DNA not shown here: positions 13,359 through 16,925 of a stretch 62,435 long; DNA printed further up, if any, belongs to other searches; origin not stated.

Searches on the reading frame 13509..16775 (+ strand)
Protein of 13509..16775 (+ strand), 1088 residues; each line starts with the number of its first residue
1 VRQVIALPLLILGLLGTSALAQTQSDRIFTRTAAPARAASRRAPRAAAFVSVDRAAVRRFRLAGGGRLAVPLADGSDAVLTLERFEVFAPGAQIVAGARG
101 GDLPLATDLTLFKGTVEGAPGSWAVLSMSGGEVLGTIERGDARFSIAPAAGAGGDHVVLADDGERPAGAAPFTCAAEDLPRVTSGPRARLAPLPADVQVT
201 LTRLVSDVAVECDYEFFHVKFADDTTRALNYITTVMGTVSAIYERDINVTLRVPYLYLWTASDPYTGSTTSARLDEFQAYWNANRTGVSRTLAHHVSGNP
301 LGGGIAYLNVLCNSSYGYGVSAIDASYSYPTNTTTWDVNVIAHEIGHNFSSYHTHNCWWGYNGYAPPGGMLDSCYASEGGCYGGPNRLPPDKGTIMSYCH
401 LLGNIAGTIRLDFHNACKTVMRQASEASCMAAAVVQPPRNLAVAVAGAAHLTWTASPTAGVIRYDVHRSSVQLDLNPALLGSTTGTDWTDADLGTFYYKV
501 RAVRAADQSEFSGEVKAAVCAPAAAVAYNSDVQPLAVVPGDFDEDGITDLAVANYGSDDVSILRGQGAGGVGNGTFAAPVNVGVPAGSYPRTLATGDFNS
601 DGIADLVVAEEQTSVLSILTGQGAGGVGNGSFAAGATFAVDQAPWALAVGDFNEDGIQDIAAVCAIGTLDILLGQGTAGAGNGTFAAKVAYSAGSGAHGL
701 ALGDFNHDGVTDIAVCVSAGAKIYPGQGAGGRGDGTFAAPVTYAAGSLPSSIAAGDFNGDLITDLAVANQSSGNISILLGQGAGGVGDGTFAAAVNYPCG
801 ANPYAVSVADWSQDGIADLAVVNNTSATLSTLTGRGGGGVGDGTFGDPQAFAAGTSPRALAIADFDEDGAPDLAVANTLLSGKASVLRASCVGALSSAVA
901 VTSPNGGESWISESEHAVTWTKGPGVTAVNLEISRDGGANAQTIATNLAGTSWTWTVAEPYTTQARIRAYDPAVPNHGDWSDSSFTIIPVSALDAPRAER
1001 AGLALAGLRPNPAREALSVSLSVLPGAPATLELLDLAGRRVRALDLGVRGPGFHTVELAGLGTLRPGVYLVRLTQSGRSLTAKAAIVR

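Call 71: search_protein_families(library=pfam, proteins=[window:13509-16775:+], max_evalue=0.0001)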
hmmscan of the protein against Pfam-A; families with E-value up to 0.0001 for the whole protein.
window:13509-16775:+ (1088 aa): 6 families
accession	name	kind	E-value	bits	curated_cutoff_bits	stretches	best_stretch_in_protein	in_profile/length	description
PF13517.12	FG-GAP_3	-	7.7e-34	116.5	26.9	4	541-608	1-61/61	FG-GAP-like repeat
PF01839.29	FG-GAP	-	2.3e-28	98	22.1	0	590-613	2-25/37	FG-GAP repeat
PF13688.12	Reprolysin_5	-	2.6e-22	80.5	27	1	207-398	6-186/196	Metallo-peptidase family M12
PF13582.12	Reprolysin_3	-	5.7e-19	69.3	22.4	1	230-354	2-123/123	Metallo-peptidase family M12B Reprolysin-like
PF13583.11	Reprolysin_4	-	4.4e-14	53.1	22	1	202-400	1-177/203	Metallo-peptidase family M12B Reprolysin-like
PF13574.12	Reprolysin_2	-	4.6e-10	40.1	27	1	229-358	5-146/195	Metallo-peptidase family M12B Reprolysin-like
